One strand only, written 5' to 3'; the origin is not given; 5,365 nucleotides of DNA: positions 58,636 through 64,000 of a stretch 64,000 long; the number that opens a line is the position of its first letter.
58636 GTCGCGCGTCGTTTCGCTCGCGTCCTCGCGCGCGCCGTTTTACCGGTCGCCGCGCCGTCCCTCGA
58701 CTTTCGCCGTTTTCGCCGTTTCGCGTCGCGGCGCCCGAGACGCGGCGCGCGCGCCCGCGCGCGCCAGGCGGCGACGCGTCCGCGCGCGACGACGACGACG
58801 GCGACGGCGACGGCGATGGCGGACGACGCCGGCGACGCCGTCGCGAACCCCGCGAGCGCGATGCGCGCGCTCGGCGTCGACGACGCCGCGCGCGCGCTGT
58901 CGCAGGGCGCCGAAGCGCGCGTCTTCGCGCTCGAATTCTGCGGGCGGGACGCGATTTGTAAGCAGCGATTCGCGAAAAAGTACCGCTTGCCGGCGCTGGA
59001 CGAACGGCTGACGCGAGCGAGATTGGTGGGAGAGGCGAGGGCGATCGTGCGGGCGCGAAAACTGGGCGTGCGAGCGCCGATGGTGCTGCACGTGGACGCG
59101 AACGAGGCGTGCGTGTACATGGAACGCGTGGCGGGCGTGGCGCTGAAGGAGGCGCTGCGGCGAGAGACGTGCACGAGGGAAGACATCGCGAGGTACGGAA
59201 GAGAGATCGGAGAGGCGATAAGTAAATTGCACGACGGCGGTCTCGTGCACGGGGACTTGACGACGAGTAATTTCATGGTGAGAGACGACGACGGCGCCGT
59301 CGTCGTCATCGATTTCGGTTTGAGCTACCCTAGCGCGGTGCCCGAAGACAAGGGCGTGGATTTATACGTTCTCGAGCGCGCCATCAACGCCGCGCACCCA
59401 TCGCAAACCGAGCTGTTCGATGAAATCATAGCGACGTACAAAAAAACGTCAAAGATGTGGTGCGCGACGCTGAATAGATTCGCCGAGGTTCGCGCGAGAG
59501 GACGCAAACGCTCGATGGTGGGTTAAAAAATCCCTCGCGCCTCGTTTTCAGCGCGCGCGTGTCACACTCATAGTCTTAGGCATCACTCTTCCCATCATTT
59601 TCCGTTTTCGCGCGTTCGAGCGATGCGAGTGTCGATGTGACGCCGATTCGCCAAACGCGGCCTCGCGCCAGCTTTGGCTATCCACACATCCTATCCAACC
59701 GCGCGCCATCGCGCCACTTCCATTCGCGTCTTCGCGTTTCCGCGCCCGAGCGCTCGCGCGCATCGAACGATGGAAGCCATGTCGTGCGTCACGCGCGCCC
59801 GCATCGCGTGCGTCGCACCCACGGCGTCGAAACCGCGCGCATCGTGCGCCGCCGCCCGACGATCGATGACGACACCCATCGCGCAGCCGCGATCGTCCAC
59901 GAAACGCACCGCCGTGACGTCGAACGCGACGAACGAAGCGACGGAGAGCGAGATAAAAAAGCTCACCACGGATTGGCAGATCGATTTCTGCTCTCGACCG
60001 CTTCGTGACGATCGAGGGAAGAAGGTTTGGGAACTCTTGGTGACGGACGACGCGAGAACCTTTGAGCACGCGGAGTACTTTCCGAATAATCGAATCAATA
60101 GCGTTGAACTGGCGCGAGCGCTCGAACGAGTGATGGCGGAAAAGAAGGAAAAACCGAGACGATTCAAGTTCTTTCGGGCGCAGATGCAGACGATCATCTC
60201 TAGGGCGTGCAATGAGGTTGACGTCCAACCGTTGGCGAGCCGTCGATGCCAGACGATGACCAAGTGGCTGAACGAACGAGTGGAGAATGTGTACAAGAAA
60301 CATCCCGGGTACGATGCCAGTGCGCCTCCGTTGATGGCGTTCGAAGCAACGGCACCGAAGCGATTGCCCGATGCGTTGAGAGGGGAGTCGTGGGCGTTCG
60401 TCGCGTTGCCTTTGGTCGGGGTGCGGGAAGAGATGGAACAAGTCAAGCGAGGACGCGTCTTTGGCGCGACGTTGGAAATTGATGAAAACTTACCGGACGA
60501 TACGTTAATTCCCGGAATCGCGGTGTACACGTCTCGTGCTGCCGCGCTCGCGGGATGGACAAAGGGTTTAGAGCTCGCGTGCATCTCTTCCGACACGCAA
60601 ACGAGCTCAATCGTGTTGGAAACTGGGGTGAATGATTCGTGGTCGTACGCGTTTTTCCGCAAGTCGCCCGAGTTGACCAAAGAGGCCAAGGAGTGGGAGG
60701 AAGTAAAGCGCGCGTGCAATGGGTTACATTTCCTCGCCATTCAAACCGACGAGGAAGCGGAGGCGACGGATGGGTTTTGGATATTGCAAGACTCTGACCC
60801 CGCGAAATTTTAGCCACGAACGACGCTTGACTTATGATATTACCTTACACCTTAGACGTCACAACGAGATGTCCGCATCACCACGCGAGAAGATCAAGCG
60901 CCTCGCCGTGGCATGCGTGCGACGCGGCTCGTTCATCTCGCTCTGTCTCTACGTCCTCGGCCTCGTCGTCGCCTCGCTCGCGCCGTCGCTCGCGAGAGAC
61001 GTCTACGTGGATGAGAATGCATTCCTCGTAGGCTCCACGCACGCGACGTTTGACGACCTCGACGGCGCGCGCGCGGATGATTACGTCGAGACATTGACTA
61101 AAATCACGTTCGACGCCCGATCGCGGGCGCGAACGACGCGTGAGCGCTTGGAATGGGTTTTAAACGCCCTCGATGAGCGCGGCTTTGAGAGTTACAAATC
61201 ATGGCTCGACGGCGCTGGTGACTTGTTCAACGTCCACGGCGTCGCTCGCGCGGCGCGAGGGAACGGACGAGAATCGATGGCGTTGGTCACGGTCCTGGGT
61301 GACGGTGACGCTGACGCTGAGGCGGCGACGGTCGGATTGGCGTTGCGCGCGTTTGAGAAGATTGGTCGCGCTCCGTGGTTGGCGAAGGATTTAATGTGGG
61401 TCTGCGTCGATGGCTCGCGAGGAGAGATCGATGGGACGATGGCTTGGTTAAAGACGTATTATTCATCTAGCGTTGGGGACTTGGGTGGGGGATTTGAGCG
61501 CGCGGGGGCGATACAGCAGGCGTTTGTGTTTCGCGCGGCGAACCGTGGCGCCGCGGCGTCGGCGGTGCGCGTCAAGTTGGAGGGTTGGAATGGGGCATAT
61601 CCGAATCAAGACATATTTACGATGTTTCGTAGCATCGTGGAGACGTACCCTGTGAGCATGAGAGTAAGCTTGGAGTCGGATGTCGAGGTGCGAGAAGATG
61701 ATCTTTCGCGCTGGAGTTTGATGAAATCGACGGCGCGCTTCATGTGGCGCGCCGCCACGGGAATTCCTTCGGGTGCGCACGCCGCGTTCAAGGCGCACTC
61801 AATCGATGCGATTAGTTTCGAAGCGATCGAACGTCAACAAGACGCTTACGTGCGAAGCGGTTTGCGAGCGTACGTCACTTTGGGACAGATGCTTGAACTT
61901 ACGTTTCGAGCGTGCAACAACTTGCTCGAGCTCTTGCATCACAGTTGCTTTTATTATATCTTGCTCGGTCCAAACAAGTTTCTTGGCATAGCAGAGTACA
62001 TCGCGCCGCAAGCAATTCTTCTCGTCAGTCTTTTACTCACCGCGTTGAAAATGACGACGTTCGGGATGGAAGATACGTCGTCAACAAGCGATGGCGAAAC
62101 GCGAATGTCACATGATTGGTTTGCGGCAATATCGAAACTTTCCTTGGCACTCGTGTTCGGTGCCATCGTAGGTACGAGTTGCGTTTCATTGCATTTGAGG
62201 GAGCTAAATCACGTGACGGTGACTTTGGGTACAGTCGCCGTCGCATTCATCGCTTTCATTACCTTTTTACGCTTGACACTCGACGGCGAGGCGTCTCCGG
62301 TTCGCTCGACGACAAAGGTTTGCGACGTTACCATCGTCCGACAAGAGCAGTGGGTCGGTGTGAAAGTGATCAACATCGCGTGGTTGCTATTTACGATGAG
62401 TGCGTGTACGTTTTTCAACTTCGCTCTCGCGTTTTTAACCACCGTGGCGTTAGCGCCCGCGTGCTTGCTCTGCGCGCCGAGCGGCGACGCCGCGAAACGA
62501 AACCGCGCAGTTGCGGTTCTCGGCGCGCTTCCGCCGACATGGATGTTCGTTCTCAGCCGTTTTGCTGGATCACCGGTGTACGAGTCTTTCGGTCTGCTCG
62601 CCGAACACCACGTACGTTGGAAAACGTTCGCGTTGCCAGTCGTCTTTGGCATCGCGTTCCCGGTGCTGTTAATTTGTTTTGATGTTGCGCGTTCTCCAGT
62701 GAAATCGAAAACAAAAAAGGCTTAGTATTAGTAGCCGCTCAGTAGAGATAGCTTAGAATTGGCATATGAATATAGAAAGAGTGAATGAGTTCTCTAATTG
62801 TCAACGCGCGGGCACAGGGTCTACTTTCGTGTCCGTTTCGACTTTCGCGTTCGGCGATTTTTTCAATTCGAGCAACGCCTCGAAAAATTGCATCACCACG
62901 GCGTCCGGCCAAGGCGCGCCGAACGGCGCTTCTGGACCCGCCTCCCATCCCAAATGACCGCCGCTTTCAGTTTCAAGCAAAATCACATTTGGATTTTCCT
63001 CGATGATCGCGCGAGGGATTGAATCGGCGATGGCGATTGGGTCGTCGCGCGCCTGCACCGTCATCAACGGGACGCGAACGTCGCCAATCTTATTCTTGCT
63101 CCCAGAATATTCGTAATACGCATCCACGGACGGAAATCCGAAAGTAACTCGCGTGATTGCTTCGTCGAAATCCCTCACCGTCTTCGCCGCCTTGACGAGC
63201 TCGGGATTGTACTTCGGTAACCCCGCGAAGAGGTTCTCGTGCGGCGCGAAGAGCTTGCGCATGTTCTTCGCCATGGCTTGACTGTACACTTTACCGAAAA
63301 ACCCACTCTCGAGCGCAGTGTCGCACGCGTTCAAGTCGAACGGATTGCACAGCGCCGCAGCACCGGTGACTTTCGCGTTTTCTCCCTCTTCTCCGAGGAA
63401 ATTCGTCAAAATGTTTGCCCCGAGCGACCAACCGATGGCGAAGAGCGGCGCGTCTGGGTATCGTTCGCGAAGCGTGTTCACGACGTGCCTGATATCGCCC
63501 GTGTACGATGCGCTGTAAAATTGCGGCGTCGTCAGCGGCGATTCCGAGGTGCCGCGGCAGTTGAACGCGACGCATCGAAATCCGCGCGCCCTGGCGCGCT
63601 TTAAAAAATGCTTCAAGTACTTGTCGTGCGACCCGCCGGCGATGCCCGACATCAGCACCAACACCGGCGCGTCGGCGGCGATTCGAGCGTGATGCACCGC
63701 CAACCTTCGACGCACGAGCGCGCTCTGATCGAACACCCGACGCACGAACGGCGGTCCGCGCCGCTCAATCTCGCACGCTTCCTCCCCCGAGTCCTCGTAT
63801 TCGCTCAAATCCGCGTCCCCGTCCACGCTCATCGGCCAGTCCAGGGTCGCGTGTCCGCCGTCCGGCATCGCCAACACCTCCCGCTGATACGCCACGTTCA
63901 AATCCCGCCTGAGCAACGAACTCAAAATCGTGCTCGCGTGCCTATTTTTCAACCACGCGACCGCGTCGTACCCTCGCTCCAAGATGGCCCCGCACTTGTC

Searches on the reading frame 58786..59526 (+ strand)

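Call 29: search_protein_families(library=pfam, max_evalue=0.01, proteins=[window:58786-59526:+])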
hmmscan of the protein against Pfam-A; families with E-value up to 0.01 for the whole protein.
window:58786-59526:+ (246 aa): 6 families
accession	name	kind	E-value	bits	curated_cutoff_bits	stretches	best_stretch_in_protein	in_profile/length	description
PF00069.31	Pkinase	-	1.3e-10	41.6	31.7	1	103-180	68-145/263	Protein kinase domain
PF01163.29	RIO1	-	9.8e-10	38.8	22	1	73-182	48-153/187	RIO domain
PF01636.29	APH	-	5e-09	36.7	23.2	2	152-181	169-198/239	Phosphotransferase enzyme family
PF07714.23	PK_Tyr_Ser-Thr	-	7.3e-09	35.7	23.1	1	77-181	45-150/258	Protein tyrosine and serine/threonine kinase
PF06293.20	Kdo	-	9.8e-08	32.1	21.3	1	73-202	51-192/207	Lipopolysaccharide kinase (Kdo/WaaP) family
PF03109.22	ABC1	-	1.2e-07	31.5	22.9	1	94-180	129-214/244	ABC1 atypical kinase-like domain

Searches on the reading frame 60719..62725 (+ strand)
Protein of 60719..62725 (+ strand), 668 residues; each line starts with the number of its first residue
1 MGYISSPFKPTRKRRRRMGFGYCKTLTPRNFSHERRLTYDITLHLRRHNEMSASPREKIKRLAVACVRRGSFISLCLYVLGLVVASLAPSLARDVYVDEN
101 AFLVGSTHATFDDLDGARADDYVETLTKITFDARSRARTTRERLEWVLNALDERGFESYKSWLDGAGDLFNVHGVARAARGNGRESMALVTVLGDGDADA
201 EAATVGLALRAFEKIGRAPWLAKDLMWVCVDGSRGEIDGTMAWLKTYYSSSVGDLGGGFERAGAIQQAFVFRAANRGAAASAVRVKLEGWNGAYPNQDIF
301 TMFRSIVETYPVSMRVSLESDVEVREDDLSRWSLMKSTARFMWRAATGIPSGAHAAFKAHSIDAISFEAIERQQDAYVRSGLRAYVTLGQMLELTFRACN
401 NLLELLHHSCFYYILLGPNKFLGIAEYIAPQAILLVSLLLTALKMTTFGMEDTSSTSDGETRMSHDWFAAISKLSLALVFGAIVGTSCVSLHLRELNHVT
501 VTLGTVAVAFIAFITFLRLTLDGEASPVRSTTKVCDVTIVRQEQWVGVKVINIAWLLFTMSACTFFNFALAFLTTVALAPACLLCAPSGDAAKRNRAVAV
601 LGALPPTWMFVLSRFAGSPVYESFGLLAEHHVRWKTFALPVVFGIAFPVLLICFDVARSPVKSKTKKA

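Call 20: find_encoding_contigs(protein=window:60719-62725:+, flank=10000, max_places=1)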
Protein window:60719-62725:+ (668 aa): no gene with exactly this product is on record in the collection.

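Call 27: search_protein_families(library=pfam, max_evalue=0.01, proteins=[window:60770-62725:+])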
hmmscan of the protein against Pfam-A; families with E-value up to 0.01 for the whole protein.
window:60770-62725:+ (651 aa): 1 family
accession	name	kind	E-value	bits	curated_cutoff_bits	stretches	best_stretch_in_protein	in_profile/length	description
PF04114.19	Gaa1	-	2.2e-64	218.8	28.6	1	154-605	4-452/497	Gaa1-like, GPI transamidase component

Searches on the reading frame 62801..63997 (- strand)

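Call 27: search_protein_families(library=pfam, max_evalue=0.01, proteins=[window:62801-63997:-])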
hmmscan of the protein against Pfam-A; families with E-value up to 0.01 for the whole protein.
window:62801-63997:- (398 aa): 3 families
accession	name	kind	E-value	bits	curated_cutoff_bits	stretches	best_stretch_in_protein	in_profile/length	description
PF00561.26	Abhydrolase_1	-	4.5e-19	69.5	25.8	1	111-350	1-240/245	alpha/beta hydrolase fold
PF12146.15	Hydrolase_4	-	5.1e-11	42.8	27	1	112-322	6-205/239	Serine aminopeptidase, S33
PF12697.13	Abhydrolase_6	-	9.7e-10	39.9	26.3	1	114-354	2-210/217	Alpha/beta hydrolase family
